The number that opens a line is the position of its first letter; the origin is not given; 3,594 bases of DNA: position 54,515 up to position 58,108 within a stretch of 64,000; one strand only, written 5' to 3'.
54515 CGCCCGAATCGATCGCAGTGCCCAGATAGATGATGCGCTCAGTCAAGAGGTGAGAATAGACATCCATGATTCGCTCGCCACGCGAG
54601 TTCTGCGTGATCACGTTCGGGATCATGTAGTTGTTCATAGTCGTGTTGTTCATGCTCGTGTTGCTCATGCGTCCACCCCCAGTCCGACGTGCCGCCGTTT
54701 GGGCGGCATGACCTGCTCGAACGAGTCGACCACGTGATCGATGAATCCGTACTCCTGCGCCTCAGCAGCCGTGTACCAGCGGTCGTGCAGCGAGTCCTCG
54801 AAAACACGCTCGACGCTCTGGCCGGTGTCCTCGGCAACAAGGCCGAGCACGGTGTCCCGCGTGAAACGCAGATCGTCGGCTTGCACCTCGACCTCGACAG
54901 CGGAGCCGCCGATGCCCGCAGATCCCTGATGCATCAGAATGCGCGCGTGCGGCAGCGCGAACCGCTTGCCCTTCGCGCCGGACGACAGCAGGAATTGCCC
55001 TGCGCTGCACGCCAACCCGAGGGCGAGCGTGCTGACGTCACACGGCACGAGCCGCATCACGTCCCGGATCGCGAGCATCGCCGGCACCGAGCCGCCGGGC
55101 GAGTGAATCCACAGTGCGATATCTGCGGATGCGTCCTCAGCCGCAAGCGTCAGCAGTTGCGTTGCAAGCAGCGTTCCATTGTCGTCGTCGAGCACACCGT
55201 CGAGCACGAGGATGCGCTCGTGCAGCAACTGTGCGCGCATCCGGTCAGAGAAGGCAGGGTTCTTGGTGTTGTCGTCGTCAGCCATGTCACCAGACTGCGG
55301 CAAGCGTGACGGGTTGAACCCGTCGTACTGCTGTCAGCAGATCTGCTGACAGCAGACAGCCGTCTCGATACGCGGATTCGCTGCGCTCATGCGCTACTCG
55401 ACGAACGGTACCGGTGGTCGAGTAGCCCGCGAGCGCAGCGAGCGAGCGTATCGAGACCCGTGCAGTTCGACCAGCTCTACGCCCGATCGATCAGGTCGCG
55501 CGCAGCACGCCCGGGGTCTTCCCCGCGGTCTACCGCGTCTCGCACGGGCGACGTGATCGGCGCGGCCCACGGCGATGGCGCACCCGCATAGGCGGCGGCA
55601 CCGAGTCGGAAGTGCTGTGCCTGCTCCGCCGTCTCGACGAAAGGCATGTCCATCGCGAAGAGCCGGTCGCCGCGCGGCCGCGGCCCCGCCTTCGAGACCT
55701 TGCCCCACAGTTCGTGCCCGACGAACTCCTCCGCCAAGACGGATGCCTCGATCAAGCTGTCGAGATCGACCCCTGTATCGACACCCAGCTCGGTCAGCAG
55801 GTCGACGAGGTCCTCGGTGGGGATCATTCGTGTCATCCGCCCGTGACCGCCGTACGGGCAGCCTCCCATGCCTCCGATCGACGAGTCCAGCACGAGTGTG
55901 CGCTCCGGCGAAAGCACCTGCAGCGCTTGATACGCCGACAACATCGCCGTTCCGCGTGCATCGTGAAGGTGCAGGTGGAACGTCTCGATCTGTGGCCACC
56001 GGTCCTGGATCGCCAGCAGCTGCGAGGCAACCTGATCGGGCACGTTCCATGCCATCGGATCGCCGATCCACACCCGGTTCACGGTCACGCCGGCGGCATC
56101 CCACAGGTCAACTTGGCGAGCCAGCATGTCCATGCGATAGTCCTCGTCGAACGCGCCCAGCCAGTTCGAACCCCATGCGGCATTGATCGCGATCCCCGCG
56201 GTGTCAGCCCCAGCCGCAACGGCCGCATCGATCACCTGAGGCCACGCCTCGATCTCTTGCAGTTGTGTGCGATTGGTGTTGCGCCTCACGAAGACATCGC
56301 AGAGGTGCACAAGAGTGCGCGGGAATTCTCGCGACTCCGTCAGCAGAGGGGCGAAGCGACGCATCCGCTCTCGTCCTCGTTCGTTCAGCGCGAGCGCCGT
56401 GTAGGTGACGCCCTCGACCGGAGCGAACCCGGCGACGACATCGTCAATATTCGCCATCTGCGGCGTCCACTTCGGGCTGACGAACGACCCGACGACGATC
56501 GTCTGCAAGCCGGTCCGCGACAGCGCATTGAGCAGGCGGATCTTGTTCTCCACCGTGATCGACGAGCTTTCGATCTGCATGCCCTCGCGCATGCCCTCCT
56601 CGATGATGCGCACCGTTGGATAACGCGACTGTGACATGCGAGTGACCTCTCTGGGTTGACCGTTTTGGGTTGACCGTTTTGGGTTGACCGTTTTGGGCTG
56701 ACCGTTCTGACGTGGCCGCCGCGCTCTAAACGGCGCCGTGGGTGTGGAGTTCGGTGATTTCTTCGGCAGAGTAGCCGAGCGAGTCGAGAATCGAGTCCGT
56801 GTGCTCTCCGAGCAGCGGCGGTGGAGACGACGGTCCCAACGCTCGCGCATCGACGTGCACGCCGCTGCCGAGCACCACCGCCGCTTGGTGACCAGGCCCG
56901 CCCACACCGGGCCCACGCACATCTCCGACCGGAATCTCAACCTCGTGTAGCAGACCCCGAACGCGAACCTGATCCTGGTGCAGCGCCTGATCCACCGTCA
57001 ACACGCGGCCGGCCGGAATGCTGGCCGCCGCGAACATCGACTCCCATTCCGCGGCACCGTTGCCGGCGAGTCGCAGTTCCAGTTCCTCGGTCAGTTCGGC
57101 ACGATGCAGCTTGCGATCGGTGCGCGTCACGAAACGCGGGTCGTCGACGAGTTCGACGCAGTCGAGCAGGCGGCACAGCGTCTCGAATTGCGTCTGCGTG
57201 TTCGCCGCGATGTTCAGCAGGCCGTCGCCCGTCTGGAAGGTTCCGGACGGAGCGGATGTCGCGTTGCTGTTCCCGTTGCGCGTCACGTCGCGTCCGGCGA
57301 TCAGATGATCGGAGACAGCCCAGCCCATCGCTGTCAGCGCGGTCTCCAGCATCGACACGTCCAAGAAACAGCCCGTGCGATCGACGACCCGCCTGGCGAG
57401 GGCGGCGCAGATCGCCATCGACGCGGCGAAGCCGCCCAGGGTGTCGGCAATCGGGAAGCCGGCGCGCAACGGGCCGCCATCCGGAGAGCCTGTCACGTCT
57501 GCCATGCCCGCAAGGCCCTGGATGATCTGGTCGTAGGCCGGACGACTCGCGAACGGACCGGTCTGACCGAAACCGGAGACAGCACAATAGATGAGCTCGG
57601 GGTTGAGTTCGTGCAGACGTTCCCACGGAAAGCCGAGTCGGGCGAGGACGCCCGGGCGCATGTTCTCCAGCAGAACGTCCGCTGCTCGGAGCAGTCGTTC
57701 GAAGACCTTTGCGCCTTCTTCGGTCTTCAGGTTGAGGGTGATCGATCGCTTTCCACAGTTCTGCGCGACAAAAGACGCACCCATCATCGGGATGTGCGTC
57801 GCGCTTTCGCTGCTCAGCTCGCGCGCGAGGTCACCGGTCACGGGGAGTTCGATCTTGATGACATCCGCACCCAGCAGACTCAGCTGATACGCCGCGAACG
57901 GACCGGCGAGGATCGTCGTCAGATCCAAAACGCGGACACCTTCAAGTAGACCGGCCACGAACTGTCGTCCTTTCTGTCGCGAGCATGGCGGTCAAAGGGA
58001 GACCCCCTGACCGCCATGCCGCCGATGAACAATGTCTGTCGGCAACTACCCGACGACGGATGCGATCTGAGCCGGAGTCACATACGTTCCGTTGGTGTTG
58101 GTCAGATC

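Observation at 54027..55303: Accessory ClpP pair in which one subunit has lost the catalytic serine (ClpR-like)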

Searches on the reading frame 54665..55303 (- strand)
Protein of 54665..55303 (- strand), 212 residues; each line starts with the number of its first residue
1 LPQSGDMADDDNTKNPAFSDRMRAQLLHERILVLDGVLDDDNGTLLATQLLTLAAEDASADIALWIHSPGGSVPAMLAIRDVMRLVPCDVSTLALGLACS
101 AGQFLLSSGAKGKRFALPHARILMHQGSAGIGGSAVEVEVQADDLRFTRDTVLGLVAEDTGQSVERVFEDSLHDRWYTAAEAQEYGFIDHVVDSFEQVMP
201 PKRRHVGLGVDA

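Call 3: search_protein_families(library=pfam, proteins=[window:54665-55303:-])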
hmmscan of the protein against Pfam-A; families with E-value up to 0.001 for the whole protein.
window:54665-55303:- (212 aa): 1 family
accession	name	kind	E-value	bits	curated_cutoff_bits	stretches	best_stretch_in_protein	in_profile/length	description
PF00574.28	CLP_protease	-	1.3e-53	182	20.2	1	21-193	8-180/182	Clp protease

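Call 4: search_protein_families(library=ncbifam, proteins=[window:54665-55303:-])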
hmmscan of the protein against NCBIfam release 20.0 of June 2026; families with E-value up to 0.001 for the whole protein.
window:54665-55303:- (212 aa): 10 families
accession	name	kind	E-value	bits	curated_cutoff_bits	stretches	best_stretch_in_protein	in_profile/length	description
NF001368.0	PRK00277.1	subfamily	2.8e-58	197.1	249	1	23-195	26-198/203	ATP-dependent Clp protease proteolytic subunit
NF009205.0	PRK12553.1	subfamily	8.6e-54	182.3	228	1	19-198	27-208/211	ATP-dependent Clp protease proteolytic subunit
TIGR00493.1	clpP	equivalog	6.9e-51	172.7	308.6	1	22-192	20-190/192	ATP-dependent Clp endopeptidase proteolytic subunit ClpP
NF011091.0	PRK14514.1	equivalog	2.1e-42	145.2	361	1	24-192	49-217/221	ATP-dependent Clp endopeptidase proteolytic subunit ClpP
NF009203.0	PRK12551.1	equivalog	9.3e-42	143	359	1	23-194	19-190/196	ATP-dependent Clp protease proteolytic subunit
NF011090.0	PRK14513.1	equivalog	7.4e-41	140.2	347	1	23-196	21-194/201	ATP-dependent Clp protease proteolytic subunit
NF011089.0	PRK14512.1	equivalog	8.3e-38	130.2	251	1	6-195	5-194/200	ATP-dependent Clp protease proteolytic subunit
NF009204.0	PRK12552.1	equivalog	3.6e-28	98.5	263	1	41-198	52-218/225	ATP-dependent Clp protease proteolytic subunit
NF045540.1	scaf_prot_MCP1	exception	6.6e-18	64.8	475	1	52-198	23-167/652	ClpP-like prohead protease/major capsid protein fusion protein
NF045542.1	Clp_rel_HeadMat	equivalog_domain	1.8e-17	63.7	120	1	54-191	28-165/165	head maturation protease, ClpP-related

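Call 31: search_solved_structures(query=window:54665-55303:-, show_alignments=2)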
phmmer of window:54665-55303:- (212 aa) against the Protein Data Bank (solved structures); distinct sequences matched with E-value up to 0.001: 110 (the best 60 are shown).
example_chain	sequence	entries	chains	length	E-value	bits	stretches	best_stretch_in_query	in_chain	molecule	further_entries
9p53_c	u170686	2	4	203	3.2e-57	196.8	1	11-193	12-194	ATP-dependent Clp protease proteolytic subunit 1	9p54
2ce3_A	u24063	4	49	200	3.2e-57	196.8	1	11-193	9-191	ATP-DEPENDENT CLP PROTEASE PROTEOLYTIC SUBUNIT 1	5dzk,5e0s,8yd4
2cby_A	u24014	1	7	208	3.4e-57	196.7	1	11-193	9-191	ATP-DEPENDENT CLP PROTEASE PROTEOLYTIC SUBUNIT 1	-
2c8t_A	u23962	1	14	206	3.7e-57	196.6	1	11-193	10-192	ATP-DEPENDENT CLP PROTEASE PROTEOLYTIC SUBUNIT 1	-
4u0g_H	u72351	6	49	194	6e-57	195.9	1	12-193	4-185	ATP-dependent Clp protease proteolytic subunit 1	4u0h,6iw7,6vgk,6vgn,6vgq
9if4_N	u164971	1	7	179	2.5e-56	193.9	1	19-192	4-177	ATP-dependent Clp protease proteolytic subunit 1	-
8ycx_N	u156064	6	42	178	2.7e-56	193.8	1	19-192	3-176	ATP-dependent Clp protease proteolytic subunit 1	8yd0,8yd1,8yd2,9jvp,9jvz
7x8x_B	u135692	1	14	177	3.6e-56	193.4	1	20-192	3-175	ATP-dependent Clp protease proteolytic subunit 1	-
6pbu_A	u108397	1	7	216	6.6e-55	189.2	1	20-194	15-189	ATP-dependent Clp protease proteolytic subunit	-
8xn4_A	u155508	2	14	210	9.2e-48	165.9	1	18-193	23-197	ATP-dependent Clp protease proteolytic subunit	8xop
8xon_A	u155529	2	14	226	1.2e-47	165.5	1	18-193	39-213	ATP-dependent Clp protease proteolytic subunit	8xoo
8ef8_A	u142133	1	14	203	3.4e-45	157.5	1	23-192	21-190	ATP-dependent Clp protease proteolytic subunit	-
8qyf_A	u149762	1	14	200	4.1e-45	157.2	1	23-193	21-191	ATP-dependent Clp protease proteolytic subunit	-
8cj4_A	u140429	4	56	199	4.7e-45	157.1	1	23-193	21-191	ATP-dependent Clp protease proteolytic subunit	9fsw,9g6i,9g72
29hb_A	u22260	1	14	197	1.8e-44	155.2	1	23-194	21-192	ATP-dependent Clp protease proteolytic subunit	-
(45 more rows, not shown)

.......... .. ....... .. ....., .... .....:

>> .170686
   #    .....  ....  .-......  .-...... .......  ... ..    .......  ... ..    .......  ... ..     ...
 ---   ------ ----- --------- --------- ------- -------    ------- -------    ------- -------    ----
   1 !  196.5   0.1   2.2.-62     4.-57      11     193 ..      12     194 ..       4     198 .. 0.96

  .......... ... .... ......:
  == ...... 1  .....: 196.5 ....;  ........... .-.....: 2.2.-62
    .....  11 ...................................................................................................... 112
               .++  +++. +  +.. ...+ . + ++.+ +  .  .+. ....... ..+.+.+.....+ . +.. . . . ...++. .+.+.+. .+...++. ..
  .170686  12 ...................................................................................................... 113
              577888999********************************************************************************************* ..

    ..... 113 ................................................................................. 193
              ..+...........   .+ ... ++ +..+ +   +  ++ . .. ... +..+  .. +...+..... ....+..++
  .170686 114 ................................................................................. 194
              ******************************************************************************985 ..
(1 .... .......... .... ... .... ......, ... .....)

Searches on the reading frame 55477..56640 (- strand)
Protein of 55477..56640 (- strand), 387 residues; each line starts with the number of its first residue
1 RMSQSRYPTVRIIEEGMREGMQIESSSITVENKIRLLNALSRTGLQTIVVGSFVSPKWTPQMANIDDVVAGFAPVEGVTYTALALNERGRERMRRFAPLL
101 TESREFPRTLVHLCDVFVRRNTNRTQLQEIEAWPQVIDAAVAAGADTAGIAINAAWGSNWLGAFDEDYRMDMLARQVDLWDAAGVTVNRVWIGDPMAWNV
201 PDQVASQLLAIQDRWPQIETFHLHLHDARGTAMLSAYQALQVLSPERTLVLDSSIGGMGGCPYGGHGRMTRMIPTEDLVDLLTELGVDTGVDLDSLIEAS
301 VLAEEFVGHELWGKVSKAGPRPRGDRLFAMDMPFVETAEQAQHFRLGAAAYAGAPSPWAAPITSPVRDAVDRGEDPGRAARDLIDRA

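Call 66: search_protein_families(library=pfam, proteins=[window:55477-56640:-])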
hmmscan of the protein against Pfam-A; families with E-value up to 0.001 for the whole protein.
window:55477-56640:- (387 aa): 1 family
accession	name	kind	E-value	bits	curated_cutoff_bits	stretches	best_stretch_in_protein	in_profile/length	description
PF00682.25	HMGL-like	-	2.2e-13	50.7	29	1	10-300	2-257/260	HMGL-like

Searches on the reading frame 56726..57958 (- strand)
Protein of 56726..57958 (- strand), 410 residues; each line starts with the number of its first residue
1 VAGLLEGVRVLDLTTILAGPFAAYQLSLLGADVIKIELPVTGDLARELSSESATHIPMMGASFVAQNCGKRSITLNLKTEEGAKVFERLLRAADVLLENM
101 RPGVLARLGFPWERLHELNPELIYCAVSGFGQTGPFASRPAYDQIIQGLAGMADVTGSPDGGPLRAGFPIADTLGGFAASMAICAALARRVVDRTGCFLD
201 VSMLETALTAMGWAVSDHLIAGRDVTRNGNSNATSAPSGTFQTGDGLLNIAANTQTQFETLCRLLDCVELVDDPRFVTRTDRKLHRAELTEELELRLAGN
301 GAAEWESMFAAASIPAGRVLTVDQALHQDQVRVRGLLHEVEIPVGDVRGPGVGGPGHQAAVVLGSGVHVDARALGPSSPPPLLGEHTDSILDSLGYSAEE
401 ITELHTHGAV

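Call 66: search_protein_families(library=pfam, proteins=[window:56726-57958:-])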
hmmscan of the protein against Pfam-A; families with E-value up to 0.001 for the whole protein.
window:56726-57958:- (410 aa): 1 family
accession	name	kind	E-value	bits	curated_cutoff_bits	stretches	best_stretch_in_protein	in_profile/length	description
PF02515.22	CoA_transf_3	-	7.4e-110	367.9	23.3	1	5-387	1-366/366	CoA-transferase family III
